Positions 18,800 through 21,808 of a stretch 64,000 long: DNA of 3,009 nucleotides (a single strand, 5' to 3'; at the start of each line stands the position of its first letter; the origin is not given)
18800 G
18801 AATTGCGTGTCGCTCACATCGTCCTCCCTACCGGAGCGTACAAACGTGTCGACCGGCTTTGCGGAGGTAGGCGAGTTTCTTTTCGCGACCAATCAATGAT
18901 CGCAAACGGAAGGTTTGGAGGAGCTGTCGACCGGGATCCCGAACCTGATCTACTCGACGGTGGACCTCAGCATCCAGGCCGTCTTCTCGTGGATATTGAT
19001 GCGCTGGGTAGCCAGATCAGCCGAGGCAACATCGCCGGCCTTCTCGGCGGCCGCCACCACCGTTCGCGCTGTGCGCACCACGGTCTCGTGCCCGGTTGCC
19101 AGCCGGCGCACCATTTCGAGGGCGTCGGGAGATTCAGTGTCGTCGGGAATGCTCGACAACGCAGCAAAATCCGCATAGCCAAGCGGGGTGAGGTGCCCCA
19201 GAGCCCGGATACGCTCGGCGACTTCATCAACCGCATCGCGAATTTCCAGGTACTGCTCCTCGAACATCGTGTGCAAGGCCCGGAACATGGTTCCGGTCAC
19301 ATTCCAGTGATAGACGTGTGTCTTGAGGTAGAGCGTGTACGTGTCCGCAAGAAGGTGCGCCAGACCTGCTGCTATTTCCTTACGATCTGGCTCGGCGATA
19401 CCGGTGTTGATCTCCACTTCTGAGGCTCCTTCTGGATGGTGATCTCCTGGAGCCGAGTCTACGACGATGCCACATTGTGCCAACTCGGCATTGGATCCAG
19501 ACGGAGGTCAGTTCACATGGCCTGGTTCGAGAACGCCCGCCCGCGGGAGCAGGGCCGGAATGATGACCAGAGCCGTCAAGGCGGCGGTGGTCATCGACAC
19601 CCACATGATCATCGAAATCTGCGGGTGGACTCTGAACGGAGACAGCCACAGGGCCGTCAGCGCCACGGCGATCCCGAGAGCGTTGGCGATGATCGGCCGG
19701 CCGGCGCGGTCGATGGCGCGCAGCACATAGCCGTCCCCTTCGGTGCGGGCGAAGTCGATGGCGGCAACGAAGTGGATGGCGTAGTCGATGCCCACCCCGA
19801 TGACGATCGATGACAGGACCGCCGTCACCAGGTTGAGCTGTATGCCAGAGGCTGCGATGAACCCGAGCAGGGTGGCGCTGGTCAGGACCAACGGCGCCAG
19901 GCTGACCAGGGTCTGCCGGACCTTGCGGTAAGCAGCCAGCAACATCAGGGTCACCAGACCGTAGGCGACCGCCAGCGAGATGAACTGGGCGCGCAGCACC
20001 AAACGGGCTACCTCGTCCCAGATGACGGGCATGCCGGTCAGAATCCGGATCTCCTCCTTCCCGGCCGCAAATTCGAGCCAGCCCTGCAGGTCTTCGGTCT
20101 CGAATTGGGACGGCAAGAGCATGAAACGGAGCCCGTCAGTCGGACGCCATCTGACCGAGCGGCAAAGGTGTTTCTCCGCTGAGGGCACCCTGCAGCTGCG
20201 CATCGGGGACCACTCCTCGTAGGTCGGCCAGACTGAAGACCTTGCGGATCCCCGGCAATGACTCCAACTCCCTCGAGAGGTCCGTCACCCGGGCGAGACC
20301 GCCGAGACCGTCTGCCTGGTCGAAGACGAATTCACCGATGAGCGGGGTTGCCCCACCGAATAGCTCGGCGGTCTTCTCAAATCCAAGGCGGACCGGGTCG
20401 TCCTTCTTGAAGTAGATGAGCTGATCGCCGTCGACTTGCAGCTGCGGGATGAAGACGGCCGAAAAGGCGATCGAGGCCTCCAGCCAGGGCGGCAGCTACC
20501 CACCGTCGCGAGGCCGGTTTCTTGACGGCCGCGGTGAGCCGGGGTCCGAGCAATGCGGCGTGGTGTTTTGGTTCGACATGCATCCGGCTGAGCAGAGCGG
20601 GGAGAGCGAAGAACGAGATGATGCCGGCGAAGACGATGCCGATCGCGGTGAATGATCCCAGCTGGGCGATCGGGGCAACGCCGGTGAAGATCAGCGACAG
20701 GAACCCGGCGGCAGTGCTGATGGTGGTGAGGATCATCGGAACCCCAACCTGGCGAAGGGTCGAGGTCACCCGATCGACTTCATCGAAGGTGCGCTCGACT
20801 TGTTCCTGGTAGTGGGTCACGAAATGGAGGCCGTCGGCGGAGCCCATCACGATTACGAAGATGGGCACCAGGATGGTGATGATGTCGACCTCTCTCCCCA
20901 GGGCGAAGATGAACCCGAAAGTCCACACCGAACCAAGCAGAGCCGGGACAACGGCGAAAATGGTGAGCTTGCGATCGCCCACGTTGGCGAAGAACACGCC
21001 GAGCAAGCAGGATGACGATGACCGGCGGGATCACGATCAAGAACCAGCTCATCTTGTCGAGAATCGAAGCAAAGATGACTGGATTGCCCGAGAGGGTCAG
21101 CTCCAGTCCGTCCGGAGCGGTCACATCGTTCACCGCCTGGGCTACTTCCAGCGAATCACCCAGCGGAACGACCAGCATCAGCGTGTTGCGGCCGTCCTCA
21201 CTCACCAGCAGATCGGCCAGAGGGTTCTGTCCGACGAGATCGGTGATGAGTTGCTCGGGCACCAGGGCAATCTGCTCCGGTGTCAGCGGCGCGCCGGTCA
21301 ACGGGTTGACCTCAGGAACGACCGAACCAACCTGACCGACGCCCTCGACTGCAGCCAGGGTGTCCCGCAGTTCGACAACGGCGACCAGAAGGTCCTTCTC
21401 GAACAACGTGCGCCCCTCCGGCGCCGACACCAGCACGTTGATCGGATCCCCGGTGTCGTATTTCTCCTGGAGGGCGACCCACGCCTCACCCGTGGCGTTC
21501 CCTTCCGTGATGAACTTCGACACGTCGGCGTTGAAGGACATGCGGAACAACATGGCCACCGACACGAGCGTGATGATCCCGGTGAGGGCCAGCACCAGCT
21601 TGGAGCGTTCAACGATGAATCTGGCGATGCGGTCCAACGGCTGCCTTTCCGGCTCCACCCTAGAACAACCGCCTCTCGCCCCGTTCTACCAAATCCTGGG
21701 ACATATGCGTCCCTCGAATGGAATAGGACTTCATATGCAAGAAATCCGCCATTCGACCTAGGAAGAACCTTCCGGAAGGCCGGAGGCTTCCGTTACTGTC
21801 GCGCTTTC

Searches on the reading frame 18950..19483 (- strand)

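Call 21: search_protein_families(library=pfam, proteins=[window:18950-19483:-], max_evalue=0.01)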
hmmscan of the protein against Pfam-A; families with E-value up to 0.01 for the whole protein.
window:18950-19483:- (177 aa): 2 families
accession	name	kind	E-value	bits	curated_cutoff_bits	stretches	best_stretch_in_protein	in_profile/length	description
PF00210.30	Ferritin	-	4.3e-29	101.7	24.5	1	39-176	2-136/142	Ferritin-like domain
PF10824.14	T7SS_ESX_EspC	-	0.0043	17.9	23.5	0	123-152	10-39/100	Excreted virulence factor EspC, type VII ESX diderm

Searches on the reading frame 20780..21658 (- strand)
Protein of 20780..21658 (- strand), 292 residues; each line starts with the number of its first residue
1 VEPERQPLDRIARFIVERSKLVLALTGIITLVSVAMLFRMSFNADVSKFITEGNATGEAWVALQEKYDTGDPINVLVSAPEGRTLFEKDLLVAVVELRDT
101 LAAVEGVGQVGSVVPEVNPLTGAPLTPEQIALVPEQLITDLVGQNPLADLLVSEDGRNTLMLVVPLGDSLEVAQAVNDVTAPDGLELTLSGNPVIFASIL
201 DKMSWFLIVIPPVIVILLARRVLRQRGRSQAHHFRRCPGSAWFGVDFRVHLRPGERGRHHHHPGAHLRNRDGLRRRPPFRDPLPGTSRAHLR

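Call 21: search_protein_families(library=pfam, proteins=[window:20780-21658:-], max_evalue=0.01)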
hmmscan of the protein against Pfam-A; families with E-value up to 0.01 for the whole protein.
window:20780-21658:- (292 aa): 1 family
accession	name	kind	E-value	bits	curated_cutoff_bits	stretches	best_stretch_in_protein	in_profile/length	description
PF03176.21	MMPL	-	0.0018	17.7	20.5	1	64-218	21-156/333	MMPL family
